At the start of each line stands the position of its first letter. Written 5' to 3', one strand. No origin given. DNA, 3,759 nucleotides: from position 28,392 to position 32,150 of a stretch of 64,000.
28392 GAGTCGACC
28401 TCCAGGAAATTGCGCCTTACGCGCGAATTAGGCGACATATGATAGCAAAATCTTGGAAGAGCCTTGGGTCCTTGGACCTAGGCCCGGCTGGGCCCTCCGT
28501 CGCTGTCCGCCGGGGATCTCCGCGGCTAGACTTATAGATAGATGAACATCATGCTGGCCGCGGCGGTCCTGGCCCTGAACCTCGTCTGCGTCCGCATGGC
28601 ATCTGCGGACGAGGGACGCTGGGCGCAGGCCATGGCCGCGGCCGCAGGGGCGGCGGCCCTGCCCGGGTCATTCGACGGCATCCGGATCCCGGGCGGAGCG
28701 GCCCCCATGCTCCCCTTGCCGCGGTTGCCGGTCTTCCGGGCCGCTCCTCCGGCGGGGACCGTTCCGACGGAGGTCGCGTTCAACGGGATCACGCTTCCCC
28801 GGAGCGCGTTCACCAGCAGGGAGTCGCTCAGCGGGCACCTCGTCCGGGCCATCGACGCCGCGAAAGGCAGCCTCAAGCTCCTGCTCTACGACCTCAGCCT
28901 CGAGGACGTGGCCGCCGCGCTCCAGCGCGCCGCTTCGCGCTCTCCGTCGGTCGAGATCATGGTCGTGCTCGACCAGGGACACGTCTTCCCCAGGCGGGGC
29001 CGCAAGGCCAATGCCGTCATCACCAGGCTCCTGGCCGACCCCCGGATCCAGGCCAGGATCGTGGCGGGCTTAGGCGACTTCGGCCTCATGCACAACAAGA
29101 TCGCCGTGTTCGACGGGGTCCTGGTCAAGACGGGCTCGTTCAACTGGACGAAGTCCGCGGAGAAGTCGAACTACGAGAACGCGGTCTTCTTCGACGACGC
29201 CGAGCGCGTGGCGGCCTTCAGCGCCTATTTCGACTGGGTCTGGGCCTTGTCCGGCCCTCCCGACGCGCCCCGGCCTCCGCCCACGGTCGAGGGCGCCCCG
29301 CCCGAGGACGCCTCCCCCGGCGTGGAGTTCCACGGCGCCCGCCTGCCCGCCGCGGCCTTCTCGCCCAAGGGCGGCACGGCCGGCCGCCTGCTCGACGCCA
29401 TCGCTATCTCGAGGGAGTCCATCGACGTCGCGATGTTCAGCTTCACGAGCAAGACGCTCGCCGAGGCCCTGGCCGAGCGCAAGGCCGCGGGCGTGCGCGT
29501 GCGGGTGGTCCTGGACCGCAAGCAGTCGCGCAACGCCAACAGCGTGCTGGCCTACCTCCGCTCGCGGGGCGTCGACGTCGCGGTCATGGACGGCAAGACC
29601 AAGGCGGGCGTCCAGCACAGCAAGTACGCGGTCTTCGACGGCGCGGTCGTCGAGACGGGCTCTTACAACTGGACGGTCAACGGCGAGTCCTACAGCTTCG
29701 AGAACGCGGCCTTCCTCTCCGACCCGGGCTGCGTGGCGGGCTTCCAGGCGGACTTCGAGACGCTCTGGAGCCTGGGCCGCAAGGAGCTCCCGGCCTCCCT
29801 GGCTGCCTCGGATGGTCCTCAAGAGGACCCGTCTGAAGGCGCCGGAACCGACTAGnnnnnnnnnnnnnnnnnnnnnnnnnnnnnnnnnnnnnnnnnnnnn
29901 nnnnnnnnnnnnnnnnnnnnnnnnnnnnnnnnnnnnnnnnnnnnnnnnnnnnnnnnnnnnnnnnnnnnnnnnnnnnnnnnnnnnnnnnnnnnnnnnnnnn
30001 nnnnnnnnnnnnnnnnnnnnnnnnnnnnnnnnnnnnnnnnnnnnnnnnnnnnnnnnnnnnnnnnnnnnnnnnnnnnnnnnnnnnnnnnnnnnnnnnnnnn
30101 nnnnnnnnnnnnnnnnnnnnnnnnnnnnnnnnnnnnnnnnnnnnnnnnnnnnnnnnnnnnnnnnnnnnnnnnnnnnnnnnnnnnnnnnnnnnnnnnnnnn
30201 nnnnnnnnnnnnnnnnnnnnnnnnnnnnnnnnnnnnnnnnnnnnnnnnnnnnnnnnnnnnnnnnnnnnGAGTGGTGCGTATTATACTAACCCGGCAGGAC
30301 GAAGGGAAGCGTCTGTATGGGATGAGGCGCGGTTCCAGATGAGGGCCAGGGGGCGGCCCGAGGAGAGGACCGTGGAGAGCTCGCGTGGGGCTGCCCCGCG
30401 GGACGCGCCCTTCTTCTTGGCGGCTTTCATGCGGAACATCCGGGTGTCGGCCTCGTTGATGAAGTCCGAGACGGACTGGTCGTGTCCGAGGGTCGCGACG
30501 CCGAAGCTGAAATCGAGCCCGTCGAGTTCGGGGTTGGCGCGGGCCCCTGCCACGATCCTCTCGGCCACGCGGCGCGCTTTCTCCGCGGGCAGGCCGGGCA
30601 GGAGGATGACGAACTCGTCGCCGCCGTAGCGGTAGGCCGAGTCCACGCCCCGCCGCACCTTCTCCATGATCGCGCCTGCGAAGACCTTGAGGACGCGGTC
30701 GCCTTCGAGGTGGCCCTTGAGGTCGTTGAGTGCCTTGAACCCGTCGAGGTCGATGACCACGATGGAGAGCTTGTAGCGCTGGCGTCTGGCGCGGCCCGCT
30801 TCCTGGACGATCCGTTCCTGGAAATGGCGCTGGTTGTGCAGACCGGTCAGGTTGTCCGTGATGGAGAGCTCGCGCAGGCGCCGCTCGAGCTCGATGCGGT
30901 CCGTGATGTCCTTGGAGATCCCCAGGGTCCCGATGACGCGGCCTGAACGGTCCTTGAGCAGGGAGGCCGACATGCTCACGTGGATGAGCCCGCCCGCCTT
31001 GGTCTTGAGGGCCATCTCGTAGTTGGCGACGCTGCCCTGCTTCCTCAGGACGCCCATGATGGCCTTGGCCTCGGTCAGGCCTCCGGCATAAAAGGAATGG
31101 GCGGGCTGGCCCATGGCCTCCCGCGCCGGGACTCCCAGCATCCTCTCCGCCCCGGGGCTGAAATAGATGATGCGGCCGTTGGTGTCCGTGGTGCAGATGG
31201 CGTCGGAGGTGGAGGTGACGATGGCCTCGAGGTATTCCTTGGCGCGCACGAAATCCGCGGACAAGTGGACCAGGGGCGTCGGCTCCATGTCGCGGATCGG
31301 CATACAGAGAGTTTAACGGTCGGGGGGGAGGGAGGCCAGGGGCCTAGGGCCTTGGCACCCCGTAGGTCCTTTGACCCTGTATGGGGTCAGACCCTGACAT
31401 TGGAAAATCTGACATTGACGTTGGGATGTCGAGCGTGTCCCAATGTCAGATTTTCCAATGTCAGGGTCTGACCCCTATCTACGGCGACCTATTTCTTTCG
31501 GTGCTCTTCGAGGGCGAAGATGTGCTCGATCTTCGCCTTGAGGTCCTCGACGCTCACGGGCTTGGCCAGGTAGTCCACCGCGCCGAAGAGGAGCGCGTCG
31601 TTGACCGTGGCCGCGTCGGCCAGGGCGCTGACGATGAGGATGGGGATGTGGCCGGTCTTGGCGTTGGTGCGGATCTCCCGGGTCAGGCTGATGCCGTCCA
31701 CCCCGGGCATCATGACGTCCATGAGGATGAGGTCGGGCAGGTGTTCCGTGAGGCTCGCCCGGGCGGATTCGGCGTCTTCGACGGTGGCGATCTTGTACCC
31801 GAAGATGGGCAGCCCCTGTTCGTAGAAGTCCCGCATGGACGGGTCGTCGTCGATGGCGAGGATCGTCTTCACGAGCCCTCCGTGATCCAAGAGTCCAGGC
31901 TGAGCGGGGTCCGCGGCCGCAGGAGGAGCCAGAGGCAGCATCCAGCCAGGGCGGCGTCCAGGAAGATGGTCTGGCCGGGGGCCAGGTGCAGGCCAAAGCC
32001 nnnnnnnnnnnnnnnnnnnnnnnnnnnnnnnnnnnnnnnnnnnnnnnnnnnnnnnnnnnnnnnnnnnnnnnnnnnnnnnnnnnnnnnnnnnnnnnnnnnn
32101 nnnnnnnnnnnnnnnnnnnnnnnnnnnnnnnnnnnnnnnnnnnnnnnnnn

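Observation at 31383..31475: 93-bp perfect palindrome built from four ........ half-sites between a receiver gene and the PAS-GGDEF gene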

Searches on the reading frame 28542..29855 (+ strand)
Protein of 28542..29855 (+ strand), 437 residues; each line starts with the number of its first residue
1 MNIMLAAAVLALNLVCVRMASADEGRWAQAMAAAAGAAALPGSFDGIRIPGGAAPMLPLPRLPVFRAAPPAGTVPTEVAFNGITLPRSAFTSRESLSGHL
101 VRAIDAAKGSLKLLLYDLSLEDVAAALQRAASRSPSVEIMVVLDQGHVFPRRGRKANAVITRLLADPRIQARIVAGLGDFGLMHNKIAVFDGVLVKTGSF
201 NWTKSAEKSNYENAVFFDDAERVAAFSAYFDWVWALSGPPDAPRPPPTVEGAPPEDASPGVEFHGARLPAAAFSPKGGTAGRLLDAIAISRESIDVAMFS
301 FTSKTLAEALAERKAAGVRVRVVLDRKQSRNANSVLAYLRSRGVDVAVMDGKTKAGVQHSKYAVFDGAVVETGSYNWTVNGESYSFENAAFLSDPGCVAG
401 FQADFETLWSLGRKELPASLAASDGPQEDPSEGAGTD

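Call 8: search_protein_families(library=pfam, proteins=[window:28542-29855:+])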
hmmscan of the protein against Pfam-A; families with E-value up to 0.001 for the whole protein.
window:28542-29855:+ (437 aa): 2 families
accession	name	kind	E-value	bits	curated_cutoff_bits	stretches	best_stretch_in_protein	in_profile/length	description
PF13091.12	PLDc_2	-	1.5e-46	158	27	2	283-409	1-132/132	PLD-like domain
PF00614.28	PLDc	-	7.5e-06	26.2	21.9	0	180-205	2-27/28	Phospholipase D Active site motif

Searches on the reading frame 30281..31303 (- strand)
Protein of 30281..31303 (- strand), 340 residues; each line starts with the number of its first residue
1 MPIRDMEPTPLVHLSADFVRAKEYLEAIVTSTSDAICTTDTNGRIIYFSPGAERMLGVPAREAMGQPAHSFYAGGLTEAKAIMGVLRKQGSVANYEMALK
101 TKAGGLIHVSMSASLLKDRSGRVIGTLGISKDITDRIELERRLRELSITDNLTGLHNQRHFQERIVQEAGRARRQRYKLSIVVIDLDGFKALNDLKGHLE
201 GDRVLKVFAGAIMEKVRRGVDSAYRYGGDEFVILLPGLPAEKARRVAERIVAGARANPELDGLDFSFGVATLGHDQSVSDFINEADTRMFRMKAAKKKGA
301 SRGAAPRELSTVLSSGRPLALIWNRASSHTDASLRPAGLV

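Call 8: search_protein_families(library=pfam, proteins=[window:30281-31303:-])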
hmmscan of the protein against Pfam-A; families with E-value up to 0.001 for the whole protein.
window:30281-31303:- (340 aa): 6 families
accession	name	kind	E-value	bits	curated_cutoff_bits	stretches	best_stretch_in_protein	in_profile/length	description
PF00990.26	GGDEF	-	1.6e-35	122.7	23.8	1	148-297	2-159/161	Diguanylate cyclase, GGDEF domain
PF13426.13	PAS_9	-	6.8e-16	58.9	27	1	33-135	1-103/103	PAS domain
PF00989.32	PAS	-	9.7e-14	51.8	22.6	1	24-133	2-113/113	PAS fold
PF08448.16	PAS_4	-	6.4e-13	49.3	23.1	1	30-136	2-108/110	PAS fold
PF13188.13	PAS_8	-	7.5e-07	29.3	21.8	1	23-64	1-42/65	PAS domain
PF08447.18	PAS_3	-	0.0003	21.4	25.6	1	45-129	1-88/89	PAS fold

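Call 17: find_encoding_contigs(protein=window:30281-31303:-, flank=10000, max_places=6)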
Protein window:30281-31303:- (340 aa): no gene with exactly this product is on record in the collection.

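Call 23: find_homologous_proteins(query=window:30281-31303:-, max_evalue=1e-30)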
Query window:30281-31303:- (340 aa): 563 proteins with E <= 1e-30 among 8000 candidates; the best 120 are listed.
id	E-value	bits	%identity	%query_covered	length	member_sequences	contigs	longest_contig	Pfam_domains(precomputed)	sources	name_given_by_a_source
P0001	1.8e-217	739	100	100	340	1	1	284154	PF13426.14,PF13188.14,PF08448.17,PF00989.32,PF00990.27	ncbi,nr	ncbi:MAG: diguanylate cyclase [Elusimicrobia bacterium]|nr:diguanylate cyclase [Elusimicrobiota bact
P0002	1.7e-182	624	86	100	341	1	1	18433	PF08447.19,PF13426.14,PF13188.14,PF08448.17,PF00989.32,PF00990.27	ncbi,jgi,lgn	ncbi:MAG: sensor domain-containing diguanylate cyclase [Elusimicrobiota bacterium]|jgi:diguanylate c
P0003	1.6e-174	598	78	100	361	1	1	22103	PF13426.14,PF13188.14,PF08448.17,PF00989.32,PF00990.27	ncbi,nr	ncbi:MAG: diguanylate cyclase [Elusimicrobia bacterium]|nr:diguanylate cyclase [Elusimicrobiota bact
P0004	2.1e-169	581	83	95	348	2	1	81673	PF08447.19,PF13426.14,PF13188.14,PF08448.17,PF00989.32,PF00990.27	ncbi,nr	ncbi:MAG: diguanylate cyclase [Elusimicrobia bacterium]|nr:diguanylate cyclase [Elusimicrobiota bact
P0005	1.5e-150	519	72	99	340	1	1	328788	PF13426.14,PF08448.17,PF00989.32,PF00990.27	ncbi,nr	ncbi:MAG: diguanylate cyclase [Elusimicrobia bacterium]|nr:diguanylate cyclase [Elusimicrobiota bact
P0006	4.4e-128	445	64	92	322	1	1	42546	PF13426.14,PF13188.14,PF08448.17,PF00989.32,PF00990.27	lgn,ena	-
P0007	1.4e-123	430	66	85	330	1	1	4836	PF13426.14,PF13188.14,PF08448.17,PF00989.32,PF00990.27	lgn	-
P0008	3.7e-121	422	68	86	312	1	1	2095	PF13426.14,PF13188.14,PF08448.17,PF00989.32,PF00990.27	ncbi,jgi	-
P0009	2.1e-120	420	65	88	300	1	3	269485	PF13426.14,PF08448.17,PF00989.32,PF00990.27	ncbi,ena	-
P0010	5.0e-120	419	64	88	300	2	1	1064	PF13426.14,PF13188.14,PF08448.17,PF00989.32,PF00990.27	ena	-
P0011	1.2e-119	417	64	87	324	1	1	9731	PF08447.19,PF13426.14,PF13188.14,PF08448.17,PF00989.32,PF00990.27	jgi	jgi:diguanylate cyclase (GGDEF)-like protein/PAS domain S-box-containing protein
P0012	1.2e-118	414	66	84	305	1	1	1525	PF13426.14,PF08448.17,PF00989.32,PF00990.27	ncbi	-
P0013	4.7e-118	412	64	88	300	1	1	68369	PF13426.14,PF08448.17,PF00989.32,PF00990.27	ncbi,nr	ncbi:MAG: GGDEF domain-containing protein [Elusimicrobia bacterium]|nr:GGDEF domain-containing prote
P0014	6.3e-118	412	64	88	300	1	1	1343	PF13426.14,PF13188.14,PF08448.17,PF00989.32,PF00990.27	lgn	-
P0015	1.2e-117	411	62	91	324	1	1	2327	PF13426.14,PF08448.17,PF00989.32,PF00990.27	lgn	-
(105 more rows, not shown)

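Call 24: find_encoding_contigs(protein=P0002, flank=6000, max_places=3)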
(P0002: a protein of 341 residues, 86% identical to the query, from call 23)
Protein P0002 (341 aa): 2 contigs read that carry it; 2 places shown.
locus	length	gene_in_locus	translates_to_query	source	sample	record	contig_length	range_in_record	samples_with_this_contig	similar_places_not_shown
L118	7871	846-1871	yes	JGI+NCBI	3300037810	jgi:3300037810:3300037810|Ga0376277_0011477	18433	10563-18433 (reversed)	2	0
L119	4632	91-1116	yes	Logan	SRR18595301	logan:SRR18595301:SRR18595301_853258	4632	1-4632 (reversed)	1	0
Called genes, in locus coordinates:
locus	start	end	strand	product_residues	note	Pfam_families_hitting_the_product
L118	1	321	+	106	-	PF07291:MauE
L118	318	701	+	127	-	PF00072:Response_reg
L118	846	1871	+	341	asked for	PF00989:PAS, PF08448:PAS_4, PF13188:PAS_8 (weak), PF13426:PAS_9, PF08447:PAS_3 (faint), PF00990:GGDEF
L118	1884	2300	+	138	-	PF00072:Response_reg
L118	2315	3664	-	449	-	PF13091:PLDc_2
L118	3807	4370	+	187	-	PF00691:OmpA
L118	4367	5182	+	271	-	PF13428:TPR_14 (faint), PF13432:TPR_16 (faint), PF13525:YfiO (faint), PF07719:TPR_2 (faint), PF13174:TPR_6 (faint), PF14559:TPR_19 (faint)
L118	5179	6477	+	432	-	PF25174:Beta-prop_THOC3, PF26549:Tricorn_N, PF26550:Tricorn_2nd, PF07676:PD40, PF26549:Tricorn_N, PF07676:PD40, PF26550:Tricorn_2nd, PF26549:Tricorn_N, +4 more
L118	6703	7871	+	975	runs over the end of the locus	PF02985:HEAT (faint), PF13646:HEAT_2 (weak)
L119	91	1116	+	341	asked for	PF00989:PAS, PF08448:PAS_4, PF13188:PAS_8 (weak), PF13426:PAS_9, PF08447:PAS_3 (faint), PF00990:GGDEF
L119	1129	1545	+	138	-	PF00072:Response_reg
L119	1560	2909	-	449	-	PF13091:PLDc_2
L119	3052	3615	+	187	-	PF00691:OmpA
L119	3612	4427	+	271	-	PF13428:TPR_14 (faint), PF13432:TPR_16 (faint), PF13525:YfiO (faint), PF07719:TPR_2 (faint), PF13174:TPR_6 (faint), PF14559:TPR_19 (faint)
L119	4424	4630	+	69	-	?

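Call 25: find_encoding_contigs(protein=P0004, flank=6000, max_places=3)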
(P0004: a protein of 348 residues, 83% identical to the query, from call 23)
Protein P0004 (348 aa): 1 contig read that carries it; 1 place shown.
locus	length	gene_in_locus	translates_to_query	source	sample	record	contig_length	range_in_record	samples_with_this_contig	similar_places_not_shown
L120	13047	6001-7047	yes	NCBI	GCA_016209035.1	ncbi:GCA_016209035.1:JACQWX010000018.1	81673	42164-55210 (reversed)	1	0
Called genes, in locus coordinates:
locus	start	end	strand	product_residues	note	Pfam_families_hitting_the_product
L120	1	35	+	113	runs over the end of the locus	-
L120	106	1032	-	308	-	-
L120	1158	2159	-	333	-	PF04055:Radical_SAM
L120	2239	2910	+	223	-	-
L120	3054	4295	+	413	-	PF00082:Peptidase_S8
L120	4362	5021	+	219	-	PF13462:Thioredoxin_4, PF01323:DSBA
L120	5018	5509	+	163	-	PF07291:MauE, PF07681:DoxX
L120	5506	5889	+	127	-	PF00072:Response_reg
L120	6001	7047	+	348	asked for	PF00989:PAS, PF13188:PAS_8 (weak), PF08448:PAS_4, PF13426:PAS_9, PF08447:PAS_3 (weak), PF00990:GGDEF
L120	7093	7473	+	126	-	PF00072:Response_reg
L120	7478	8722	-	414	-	PF13091:PLDc_2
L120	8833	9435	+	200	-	PF00691:OmpA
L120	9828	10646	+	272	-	PF13174:TPR_6 (faint), PF13525:YfiO, PF14559:TPR_19 (faint)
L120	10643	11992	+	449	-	PF26549:Tricorn_N, PF26550:Tricorn_2nd, PF07676:PD40, PF26549:Tricorn_N, PF07676:PD40, PF26550:Tricorn_2nd, PF26549:Tricorn_N, PF07676:PD40, +3 more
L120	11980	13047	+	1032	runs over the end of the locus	PF02985:HEAT (faint), PF13646:HEAT_2 (weak)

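Call 26: find_encoding_contigs(protein=P0003, flank=6000, max_places=3)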
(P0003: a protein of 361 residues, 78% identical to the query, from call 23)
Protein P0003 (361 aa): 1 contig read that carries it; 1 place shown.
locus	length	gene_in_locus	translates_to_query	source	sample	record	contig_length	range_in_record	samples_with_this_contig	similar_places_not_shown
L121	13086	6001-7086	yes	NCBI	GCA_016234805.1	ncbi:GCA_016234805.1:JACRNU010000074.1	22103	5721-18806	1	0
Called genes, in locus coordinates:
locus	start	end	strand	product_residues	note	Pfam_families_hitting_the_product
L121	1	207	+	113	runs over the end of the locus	-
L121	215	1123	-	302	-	-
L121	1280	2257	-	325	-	PF04055:Radical_SAM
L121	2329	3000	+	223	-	-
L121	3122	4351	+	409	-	PF00082:Peptidase_S8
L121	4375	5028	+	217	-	PF13462:Thioredoxin_4, PF01323:DSBA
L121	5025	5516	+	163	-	PF07291:MauE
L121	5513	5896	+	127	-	PF00072:Response_reg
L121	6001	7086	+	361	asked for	PF00989:PAS, PF13188:PAS_8 (faint), PF08448:PAS_4, PF13426:PAS_9, PF00990:GGDEF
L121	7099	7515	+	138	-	PF00072:Response_reg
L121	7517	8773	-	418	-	PF13091:PLDc_2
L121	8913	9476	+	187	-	PF00691:OmpA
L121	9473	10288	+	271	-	PF13525:YfiO, PF13174:TPR_6 (faint), PF13432:TPR_16 (weak), PF14559:TPR_19 (weak)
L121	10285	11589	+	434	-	PF26549:Tricorn_N, PF25174:Beta-prop_THOC3, PF26550:Tricorn_2nd, PF07676:PD40, PF26549:Tricorn_N, PF26550:Tricorn_2nd, PF26549:Tricorn_N, PF07676:PD40, +6 more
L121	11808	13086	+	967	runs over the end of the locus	PF02985:HEAT (faint), PF12717:Cnd1 (faint), PF13513:HEAT_EZ (faint), PF13646:HEAT_2 (weak)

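Call 27: find_encoding_contigs(protein=P0005, flank=6000, max_places=3)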
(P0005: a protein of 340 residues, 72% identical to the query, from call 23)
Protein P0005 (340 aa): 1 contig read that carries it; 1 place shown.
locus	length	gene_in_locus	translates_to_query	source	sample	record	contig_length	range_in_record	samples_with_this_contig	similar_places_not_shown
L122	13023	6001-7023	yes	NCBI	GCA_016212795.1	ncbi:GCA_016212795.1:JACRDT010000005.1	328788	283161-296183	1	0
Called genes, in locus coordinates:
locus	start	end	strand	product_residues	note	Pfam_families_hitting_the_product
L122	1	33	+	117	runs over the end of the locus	-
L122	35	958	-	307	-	-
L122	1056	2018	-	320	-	PF04055:Radical_SAM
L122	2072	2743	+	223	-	-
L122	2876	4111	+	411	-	PF00082:Peptidase_S8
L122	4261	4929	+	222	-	PF13462:Thioredoxin_4, PF01323:DSBA (weak)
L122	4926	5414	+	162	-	PF07291:MauE, PF07681:DoxX (weak)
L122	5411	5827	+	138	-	PF00072:Response_reg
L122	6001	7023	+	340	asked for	PF00989:PAS, PF08448:PAS_4, PF13426:PAS_9, PF00990:GGDEF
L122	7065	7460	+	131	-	PF00072:Response_reg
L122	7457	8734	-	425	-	PF13091:PLDc_2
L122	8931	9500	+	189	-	PF00691:OmpA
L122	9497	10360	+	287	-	PF14559:TPR_19 (faint), PF04513:Baculo_PEP_C (weak), PF13525:YfiO, PF13174:TPR_6 (faint), PF13432:TPR_16 (faint)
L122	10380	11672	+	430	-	PF04052:TolB_N (weak), PF26549:Tricorn_N, PF26550:Tricorn_2nd, PF26549:Tricorn_N, PF07676:PD40, PF26550:Tricorn_2nd, PF26549:Tricorn_N, PF07676:PD40, +3 more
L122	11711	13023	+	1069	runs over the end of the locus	PF02985:HEAT (faint), PF13646:HEAT_2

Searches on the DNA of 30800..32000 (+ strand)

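Call 9: search_rna_families(source=window, start=30800, end=32000, threshold=evalue, max_evalue=10)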
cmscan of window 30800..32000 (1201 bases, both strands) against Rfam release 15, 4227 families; matches with E-value up to 10: 7.
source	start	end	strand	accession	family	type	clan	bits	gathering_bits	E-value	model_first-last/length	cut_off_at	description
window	31371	31482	+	RF00664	mir-223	Gene; miRNA;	-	40.2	57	4.9e-08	1-106/106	no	mir-223 microRNA precursor family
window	31391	31467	+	RF03993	mir-8536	Gene; miRNA;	-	32.3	100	0.0001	1-86/86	no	mir-8536 microRNA precursor family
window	31382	31476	+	RF04254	mir-1677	Gene; miRNA;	-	32.2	84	0.00025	1-76/76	no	mir-1677 microRNA precursor family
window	31382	31476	-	RF04254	mir-1677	Gene; miRNA;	-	30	84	0.001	1-76/76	no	mir-1677 microRNA precursor family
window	31386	31472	-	RF04045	mir-2147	Gene; miRNA;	-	23.5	80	0.04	1-85/85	no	mir-2147 microRNA precursor family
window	31849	31935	+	RF01276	sR53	Gene; snRNA; snoRNA; CD-box;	-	13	49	3.8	1-60/60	no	Small nucleolar RNA sR53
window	31069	31199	+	RF00223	IRES_Bip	Cis-reg; IRES;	-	10.6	40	1.1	1-263/263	no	bip internal ribosome entry site (IRES)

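Call 31: search_dna_similar(query=window:31375-31483:+, collection=plasmids, mode=distant, max_evalue=1)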
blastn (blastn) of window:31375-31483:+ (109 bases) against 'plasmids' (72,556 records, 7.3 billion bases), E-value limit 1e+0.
No match.

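Call 59: search_dna_similar(query=window:31375-31483:+, collection=phages, mode=distant, max_evalue=1)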
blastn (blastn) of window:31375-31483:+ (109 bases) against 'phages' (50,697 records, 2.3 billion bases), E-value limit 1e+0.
No match.

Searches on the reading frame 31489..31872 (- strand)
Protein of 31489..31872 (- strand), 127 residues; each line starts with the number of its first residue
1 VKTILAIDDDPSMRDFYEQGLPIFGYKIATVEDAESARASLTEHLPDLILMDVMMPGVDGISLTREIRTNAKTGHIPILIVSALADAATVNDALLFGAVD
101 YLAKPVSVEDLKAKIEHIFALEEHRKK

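Call 8: search_protein_families(library=pfam, proteins=[window:31489-31872:-])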
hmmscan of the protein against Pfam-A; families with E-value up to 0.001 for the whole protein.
window:31489-31872:- (127 aa): 1 family
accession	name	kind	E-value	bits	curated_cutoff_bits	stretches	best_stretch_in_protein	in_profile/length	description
PF00072.30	Response_reg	-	4.5e-28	98.1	30.2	1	4-116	1-111/111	Response regulator receiver domain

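Call 22: find_encoding_contigs(protein=window:31492-31872:-, flank=10000, max_places=6)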
Protein seq(127 aa) (127 aa): no gene with exactly this product is on record in the collection.
